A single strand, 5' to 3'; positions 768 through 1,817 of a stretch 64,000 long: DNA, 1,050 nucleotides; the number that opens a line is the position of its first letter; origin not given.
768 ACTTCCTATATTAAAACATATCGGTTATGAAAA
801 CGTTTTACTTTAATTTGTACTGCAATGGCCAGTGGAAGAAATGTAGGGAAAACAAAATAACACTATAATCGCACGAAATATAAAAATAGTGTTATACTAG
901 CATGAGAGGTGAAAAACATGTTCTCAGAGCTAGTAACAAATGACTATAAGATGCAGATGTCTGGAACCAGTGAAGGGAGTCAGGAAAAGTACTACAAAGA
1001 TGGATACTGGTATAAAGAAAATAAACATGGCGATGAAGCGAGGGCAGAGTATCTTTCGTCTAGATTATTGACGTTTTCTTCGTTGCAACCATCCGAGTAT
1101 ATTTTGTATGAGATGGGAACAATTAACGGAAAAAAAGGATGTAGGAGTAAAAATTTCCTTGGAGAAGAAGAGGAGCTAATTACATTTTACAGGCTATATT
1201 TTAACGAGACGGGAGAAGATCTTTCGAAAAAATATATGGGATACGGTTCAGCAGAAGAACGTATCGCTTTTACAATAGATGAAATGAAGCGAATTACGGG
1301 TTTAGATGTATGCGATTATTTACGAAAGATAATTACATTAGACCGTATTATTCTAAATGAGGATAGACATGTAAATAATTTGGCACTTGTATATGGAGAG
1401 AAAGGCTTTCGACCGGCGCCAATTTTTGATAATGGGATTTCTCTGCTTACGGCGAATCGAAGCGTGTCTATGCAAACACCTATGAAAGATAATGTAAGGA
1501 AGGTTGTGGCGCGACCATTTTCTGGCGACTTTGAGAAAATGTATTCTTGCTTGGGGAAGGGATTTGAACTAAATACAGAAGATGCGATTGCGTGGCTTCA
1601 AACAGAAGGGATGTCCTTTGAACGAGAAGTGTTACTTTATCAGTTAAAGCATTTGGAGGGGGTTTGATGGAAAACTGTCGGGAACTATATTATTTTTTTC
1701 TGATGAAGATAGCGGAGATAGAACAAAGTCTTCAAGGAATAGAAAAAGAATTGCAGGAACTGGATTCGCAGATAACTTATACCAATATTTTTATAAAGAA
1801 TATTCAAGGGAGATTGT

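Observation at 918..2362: Split HipA-like module in reversed order: kinase core followed by a coupled coiled-coil protein carrying the HipA N-terminal subdomain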

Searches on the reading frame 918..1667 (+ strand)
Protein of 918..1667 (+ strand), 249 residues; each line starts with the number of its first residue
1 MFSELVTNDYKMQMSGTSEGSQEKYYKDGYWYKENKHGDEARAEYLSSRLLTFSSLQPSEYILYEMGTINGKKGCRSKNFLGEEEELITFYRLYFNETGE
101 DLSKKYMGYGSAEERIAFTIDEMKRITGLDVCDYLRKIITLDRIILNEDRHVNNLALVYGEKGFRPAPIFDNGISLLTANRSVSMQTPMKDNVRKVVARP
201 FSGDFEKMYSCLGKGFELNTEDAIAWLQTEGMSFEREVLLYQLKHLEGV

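Call 3: search_protein_families(library=pfam, proteins=[window:918-1667:+], max_evalue=1)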
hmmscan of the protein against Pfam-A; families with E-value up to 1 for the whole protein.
window:918-1667:+ (249 aa): 1 family
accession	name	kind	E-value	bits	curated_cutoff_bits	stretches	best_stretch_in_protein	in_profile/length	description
PF07804.18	HipA_C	-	0.00023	21.3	30.5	1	104-190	93-175/213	HipA-like C-terminal domain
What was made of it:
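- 918..1667 (+): ORF A: 249-aa HipA-superfamily Ser/Thr kinase core (HipT-like, no N-subdomain 1), the putative toxin. Pfam HipA_C E 2e-4, below gathering (call 3).
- On HipA kinase superfamily (Pfam HipA_C, PF07804): 21.3 bits, E 2e-4, against a cut-off of 30.5 (call 3).
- Pfam HipA_C is below its gathering score for A (21.3 against 30.5 bits, call 3).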

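Call 4: search_protein_families(library=ncbifam, proteins=[window:918-1667:+], max_evalue=1)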
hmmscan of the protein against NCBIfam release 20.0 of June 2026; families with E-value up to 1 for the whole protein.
window:918-1667:+ (249 aa): 2 families
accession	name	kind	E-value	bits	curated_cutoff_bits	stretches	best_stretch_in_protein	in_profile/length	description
NF007297.0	PRK09775.1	equivalog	0.0075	15.1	401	1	106-172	303-369/446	type II toxin-antitoxin system HipA family toxin YjjJ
NF000047.1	ErmV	exception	0.024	14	500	1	145-214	151-220/259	23S rRNA (adenine(2058)-N(6))-methyltransferase Erm(V)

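Call 8: search_solved_structures(query=window:918-1667:+, max_evalue=10, show_alignments=2)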
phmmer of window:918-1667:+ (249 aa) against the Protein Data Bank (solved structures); distinct sequences matched with E-value up to 10: 3.
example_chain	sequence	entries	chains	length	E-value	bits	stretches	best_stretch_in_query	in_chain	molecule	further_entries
8ezr_B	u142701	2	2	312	0.16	14.7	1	98-222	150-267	HipT(Lp)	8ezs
7vkb_A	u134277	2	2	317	0.17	14.7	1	98-222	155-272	HipA_C domain-containing protein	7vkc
7wcf_A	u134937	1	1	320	0.63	12.8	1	98-222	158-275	HipA_C domain-containing protein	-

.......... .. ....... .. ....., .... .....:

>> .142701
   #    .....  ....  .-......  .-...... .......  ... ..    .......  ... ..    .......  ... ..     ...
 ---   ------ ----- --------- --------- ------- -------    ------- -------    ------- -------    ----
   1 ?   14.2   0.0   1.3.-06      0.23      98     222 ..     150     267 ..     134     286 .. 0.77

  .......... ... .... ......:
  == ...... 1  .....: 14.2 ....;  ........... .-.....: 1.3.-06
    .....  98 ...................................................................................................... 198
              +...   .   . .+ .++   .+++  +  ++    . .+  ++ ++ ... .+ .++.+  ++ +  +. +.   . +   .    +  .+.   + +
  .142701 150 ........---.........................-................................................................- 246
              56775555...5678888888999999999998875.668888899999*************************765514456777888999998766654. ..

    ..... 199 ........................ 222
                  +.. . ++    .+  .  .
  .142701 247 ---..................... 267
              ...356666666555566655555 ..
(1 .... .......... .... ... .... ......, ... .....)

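Call 14: find_homologous_proteins(query=window:918-1667:+)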
Query window:918-1667:+ (249 aa): 357 proteins with E <= 0.001 among 718 candidates; the best 120 are listed.
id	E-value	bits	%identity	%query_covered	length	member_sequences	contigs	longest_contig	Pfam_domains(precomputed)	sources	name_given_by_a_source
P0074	1.1e-163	560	100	100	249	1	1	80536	-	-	-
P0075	1.1e-139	482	84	100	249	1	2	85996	PF07804.19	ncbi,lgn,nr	ncbi:MAG: hypothetical protein MJ105_05920 [Lachnospiraceae bacterium]|nr:hypothetical protein [Lach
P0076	8.1e-91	322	58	98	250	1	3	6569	-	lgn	-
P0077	4.4e-88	313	57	98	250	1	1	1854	-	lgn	-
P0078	7.4e-88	312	60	98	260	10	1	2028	-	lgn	-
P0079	3.9e-87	310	57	98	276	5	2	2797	-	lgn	-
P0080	1.6e-86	308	56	98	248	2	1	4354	-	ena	-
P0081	3.3e-86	307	59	99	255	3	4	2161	-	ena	-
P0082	4.2e-86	306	55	99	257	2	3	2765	-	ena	-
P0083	2.6e-85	304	56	98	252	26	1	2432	-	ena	-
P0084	4.1e-85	303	57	98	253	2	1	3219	-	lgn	-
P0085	6.2e-85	303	57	98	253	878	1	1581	-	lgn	-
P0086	8.6e-85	302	58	98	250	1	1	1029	-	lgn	-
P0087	9.2e-85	302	57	98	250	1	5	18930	-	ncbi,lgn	-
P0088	9.9e-85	302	56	100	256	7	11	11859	-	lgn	-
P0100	8.2e-84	299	56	98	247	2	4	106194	PF07804.19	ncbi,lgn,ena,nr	ncbi:MAG TPA: hypothetical protein DCG85_01000 [Lachnospiraceae bacterium]|nr:hypothetical protein [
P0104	9.6e-84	299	55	98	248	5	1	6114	PF07804.19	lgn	-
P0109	1.8e-83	298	55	98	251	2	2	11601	PF07804.19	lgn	-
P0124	6.4e-83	296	57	98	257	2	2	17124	PF07804.19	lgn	-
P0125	6.8e-83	296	56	98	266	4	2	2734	PF07804.19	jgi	jgi:hypothetical protein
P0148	8.0e-82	292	55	98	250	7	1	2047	PF07804.19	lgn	-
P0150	9.7e-82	292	57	99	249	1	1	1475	PF07804.19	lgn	-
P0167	5.4e-81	290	56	98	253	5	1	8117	PF07804.19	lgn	-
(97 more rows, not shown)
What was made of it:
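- On HipA kinase superfamily (Pfam HipA_C, PF07804): Some close homologues carry the precomputed PF07804 label (call 14).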

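Call 28: find_related_loci(query=A2, collection=genome_contigs, flank=5000)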
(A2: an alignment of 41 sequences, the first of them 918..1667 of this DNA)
Query A2 (249 aa) in genome_contigs; peptide patterns used: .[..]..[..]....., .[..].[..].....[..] (x = any residue, [..] = any of these).
389 stretches matched a pattern; 352 encode a relative of the query (tblastn E <= 1e-3); the best 80 are kept; 80 distinct loci.
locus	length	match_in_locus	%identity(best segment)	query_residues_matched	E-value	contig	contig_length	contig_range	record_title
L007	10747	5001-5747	84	1-249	6e-146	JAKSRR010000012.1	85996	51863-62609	MAG: Lachnospiraceae bacterium isolate Horse_feces260 MAG260_12, whole genome shotgun sequence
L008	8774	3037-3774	57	1-245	2e-91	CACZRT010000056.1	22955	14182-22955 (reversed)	MAG: uncultured Lachnospiraceae bacterium isolate RUG12884 genome assembly, contig: RUG12884_asm_56, whole genome shotgu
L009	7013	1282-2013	57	6-249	1e-90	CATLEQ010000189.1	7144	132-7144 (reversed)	MAG TPA_asm: uncultured Lachnospiraceae bacterium isolate MGG09882_1680015442 genome assembly, contig: ERR3199637_5985,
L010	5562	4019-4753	56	1-245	7e-90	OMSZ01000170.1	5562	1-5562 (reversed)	uncultured Clostridiales bacterium isolate RUG847 genome assembly, contig: k87_16686555, whole genome shotgun sequence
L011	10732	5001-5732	56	1-244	1e-89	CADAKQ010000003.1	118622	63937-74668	MAG: uncultured Lachnospiraceae bacterium isolate RUG13380 genome assembly, contig: RUG13380_asm_3, whole genome shotgun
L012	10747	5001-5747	55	1-249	3e-89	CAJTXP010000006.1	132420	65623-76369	MAG TPA_asm: uncultured Lachnospiraceae bacterium isolate MGBC119923 genome assembly, contig: MGBC119923.6, whole genome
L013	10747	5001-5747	55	1-249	3e-89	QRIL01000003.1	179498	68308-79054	Ruminococcus sp. AM22-13 AM22-13.Scaf3, whole genome shotgun sequence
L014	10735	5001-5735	56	1-245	4e-89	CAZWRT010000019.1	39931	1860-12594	MAG TPA_asm: uncultured Lachnobacterium sp. isolate SRP199465_co1_274 genome assembly, contig: NODE_2163_length_39931_co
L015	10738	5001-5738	55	1-245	2e-89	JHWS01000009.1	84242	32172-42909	Lachnospiraceae bacterium NC2008 T528DRAFT_scaffold00009.9_C, whole genome shotgun sequence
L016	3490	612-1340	56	1-243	2e-89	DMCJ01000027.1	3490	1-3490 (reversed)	MAG TPA_asm: Lachnospiraceae bacterium isolate UBA10309 contig_224521, whole genome shotgun sequence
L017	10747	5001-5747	54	1-249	7e-89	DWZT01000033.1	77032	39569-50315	MAG TPA_asm: Candidatus Mediterraneibacter cottocaccae isolate CHK192-87 CHK192__C42257_L77032_SAMEA5754836, whole genom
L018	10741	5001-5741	55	1-246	1e-88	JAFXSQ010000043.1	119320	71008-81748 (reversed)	MAG: Lachnospiraceae bacterium isolate RGIG6709 Sheep_Rumen-2__c924812, whole genome shotgun sequence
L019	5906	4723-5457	56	1-245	2e-88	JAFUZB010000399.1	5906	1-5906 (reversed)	MAG: Clostridia bacterium isolate RGIG4956 Roe_deer_Rumen-4__c228445, whole genome shotgun sequence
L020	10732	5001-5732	55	1-244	2e-88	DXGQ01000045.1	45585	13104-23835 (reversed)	MAG TPA_asm: Candidatus Anaerobutyricum avicola isolate ChiSxjej6B18-9268 ChiSxjej6B18M5__C174827_L45585_SAMN08009924, w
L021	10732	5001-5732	56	1-244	4e-88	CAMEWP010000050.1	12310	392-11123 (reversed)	MAG: uncultured Pseudobutyrivibrio sp. isolate SRR11489783_bin.45_metaWRAP_v1.3_MAG genome assembly, contig: ERZ11466771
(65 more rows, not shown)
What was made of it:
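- Genomic neighbourhoods vary, and one MAG carries three copies (call 28).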

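Call 44: search_solved_structures(query=A2, max_evalue=1, show_alignments=1)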
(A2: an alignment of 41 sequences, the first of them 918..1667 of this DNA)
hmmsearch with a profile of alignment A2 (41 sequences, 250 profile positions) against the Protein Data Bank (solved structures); distinct sequences matched with E-value up to 1: 10.
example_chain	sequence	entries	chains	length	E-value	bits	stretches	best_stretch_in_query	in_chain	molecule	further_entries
8ezr_B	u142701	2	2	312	0.00051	22.7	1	111-179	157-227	HipT(Lp)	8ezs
7vkb_A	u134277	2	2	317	0.00054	22.6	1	111-179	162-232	HipA_C domain-containing protein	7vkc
7wcf_A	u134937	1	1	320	0.0035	20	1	111-179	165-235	HipA_C domain-containing protein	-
3akj_A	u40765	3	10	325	0.0061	19.2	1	39-186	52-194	CtkA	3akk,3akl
2fo7_A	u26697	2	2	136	0.018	17.7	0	202-229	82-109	SYNTHETIC CONSENSUS TPR PROTEIN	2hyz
3kd7_A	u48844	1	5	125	0.021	17.4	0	202-232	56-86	CTPR390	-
8ch0_A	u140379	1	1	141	0.022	17.4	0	203-229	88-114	Consensus tetratricopeptide repeat protein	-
9gzg_A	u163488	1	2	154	0.04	16.5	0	202-230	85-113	Engineered CTPR protein with glutamic acids for conductivity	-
1na0_A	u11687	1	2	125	0.13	14.8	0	202-229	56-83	designed protein CTPR3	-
3o2q_A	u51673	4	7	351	0.96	12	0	114-167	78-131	Symplekin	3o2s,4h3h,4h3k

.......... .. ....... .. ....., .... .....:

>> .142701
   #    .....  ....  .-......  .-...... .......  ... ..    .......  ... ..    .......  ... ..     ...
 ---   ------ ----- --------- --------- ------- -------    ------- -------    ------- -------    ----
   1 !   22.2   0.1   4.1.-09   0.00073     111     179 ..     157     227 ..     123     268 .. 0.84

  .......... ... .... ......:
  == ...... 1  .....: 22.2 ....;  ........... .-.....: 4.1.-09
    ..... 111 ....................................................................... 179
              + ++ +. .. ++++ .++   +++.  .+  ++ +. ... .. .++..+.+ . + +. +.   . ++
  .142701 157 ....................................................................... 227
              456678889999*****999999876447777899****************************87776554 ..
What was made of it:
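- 918..1667 (+): Family profile against PDB sequences: HipT(Lp) E 5e-4 (call 44).
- The family profile hits HipT(Lp) at E 5e-4 (call 44).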

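Call 56: predict_structure(alignment_id=A2)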
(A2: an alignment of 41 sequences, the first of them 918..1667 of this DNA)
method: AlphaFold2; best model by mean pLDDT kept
length: 249 residues; sequences in the alignment: 41
mean_pLDDT: 90.2   pTM: 0.89
mean pLDDT of the five models: 90.2, 88.7, 87.2, 84.8, 84.4
residues with pLDDT >= 90: 170; 70-90: 64; 50-70: 10; < 50: 5
segments of 3 or more residues with pLDDT < 50: 16-20
pLDDT, mean of each block of 10 residues (from residue 1): 91 57 85 92 97 98 97 96 92 76 80 92 94 97 94 89 95 88 89 88 89 96 98 96 89
secondary structure, 60 per line:
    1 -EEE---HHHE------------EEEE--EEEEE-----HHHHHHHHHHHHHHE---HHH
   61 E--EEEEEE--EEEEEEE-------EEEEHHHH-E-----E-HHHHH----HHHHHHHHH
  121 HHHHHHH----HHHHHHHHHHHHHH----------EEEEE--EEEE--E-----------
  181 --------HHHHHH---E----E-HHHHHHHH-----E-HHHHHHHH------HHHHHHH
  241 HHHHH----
elements in order: E2-4 E24-27 E30-34 H40-53 E64-69 E72-78 E86-89 H90-93 H103-107 H112-127 H132-145 E156-160 E163-166 H189-194 H205-212 H220-227 H234-245
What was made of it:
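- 918..1667 (+): AF2 model pLDDT 90, pTM 0.89 (call 56).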

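Call 60: fold_search(model_id=the predicted structure, library=pdb)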
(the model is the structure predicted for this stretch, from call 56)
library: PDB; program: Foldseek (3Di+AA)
matches with E <= 10: 1592; with E <= 0.001: 22
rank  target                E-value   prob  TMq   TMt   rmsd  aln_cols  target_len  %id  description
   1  3akl_A                5.2e-08  1.00  0.64  0.58   5.2       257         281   15  Crystal structure of A Helicobacter pylori proinflammatory kinase CtkA (released 2010-12-01)
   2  3akk_D                1.4e-07  1.00  0.60  0.53   5.7       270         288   14  Crystal structure of A Helicobacter pylori proinflammatory kinase CtkA (released 2010-12-01)
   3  3akj_A                2.0e-07  1.00  0.62  0.57   5.5       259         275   15  Crystal structure of A Helicobacter pylori proinflammatory kinase CtkA (released 2010-12-01)
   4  3akk_C                2.7e-07  1.00  0.66  0.58   5.4       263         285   16  Crystal structure of A Helicobacter pylori proinflammatory kinase CtkA (released 2010-12-01)
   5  3akk_B                2.9e-07  1.00  0.62  0.55   5.7       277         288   13  Crystal structure of A Helicobacter pylori proinflammatory kinase CtkA (released 2010-12-01)
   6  3akk_A                3.9e-07  1.00  0.61  0.53   5.9       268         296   14  Crystal structure of A Helicobacter pylori proinflammatory kinase CtkA (released 2010-12-01)
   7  7vkb_A                1.2e-06  1.00  0.55  0.52  10.1       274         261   17  Crystal structure of the a bacterial kinase complex (released 2022-06-29)
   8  3akl_C                3.1e-06  1.00  0.58  0.53   5.8       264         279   13  Crystal structure of A Helicobacter pylori proinflammatory kinase CtkA (released 2010-12-01)
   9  8ezr_B                4.6e-06  1.00  0.55  0.51  10.3       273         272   15  Crystal structure of the HipS(Lp)-HipT(Lp) complex from Legionella pneumophila, native protein (released 2023-09-27)
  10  8ezs_B                2.4e-05  1.00  0.58  0.54   8.7       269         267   17  Crystal structure of the HipS(Lp)-HipT(Lp) complex from Legionella pneumophila, Sel-met protein (released 2023-09-27)
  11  7wcf                  2.6e-05  1.00  0.55  0.45   6.9       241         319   16  Crystal structure of the kinase with AMP-PNP (released 2022-06-29)
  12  4pu5                  3.4e-05  1.00  0.48  0.30   7.8       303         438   14  Shewanella oneidensis Toxin Antitoxin System Toxin Protein HipA Bound with AMPPNP and Mg (released 2014-08-06)
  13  4pu3_A                4.6e-05  1.00  0.46  0.29   8.0       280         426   14  Shewanella oneidensis MR-1 Toxin Antitoxin System HipA, HipB and its operator DNA complex (space group P212121) (released 2014-08-06)
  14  7vkc                  7.8e-05  1.00  0.53  0.43   7.3       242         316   15  Crystal structure of a bacterial Ser/Thr kinase (released 2022-06-29)
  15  4pu4_A                1.7e-04  1.00  0.50  0.32   9.3       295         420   12  Shewanella oneidensis MR-1 Toxin Antitoxin System HipA, HipB and its operator DNA complex (space group P21) (released 2014-08-06)
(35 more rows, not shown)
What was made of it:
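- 918..1667 (+): Foldseek: CtkA E 5e-8, HipT(Lp) 1e-6, HipA 3e-5 (call 60).
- On HipA kinase superfamily (Pfam HipA_C, PF07804): Foldseek: CtkA 5e-8, HipT(Lp) 1e-6, HipA(So) 3e-5, HipA(Ec) 5e-4 (calls 56, 60).
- Closest known: CtkA. Same: It is the best structural match to the model of A (E 5e-8, TMq 0.64, call 60) and is likewise a short HipA-like kinase.
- Foldseek of a pLDDT-90 model: CtkA E 5e-8, HipT(Lp) 1e-6, S. oneidensis HipA 3e-5, E. coli HipA 5e-4 (calls 56, 60).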

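Call 65: search_protein_families(library=padloc, proteins=[window:918-1667:+], max_evalue=0.1)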
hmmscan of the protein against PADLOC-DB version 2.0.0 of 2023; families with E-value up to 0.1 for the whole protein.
window:918-1667:+ (249 aa): 6 families
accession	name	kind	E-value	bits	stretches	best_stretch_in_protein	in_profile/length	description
PDLC04340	PDC-M03A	-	1.1e-16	59.2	1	11-192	14-187/280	-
PDLC04339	PDC-M03A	-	1.9e-10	38.6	1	33-193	40-196/293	-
PDLC04344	PDC-M03A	-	8.9e-09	33.2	1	29-190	36-206/305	-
PDLC04342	PDC-M03A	-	1.2e-06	26.3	1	38-207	51-227/299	-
PDLC04345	PDC-M03A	-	0.00017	18.9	1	65-181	72-198/302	-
PDLC04338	PDC-M03A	-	0.0056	13.7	1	132-177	256-302/428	-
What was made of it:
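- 918..1667 (+): PADLOC PDC-M03A E 1e-16 (call 65).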

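Call 71: find_related_loci(query=A2, collection=viral_contigs, flank=6000)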
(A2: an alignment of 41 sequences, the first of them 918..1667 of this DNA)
Query A2 (249 aa) in viral_contigs; peptide patterns used: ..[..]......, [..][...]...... (x = any residue, [..] = any of these).
13 stretches matched a pattern, but none encodes a relative of the query by tblastn (E <= 1e-3).
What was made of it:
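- No relative was found on viral contigs (call 71).
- Tried and rejected: No relatives found (call 71).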
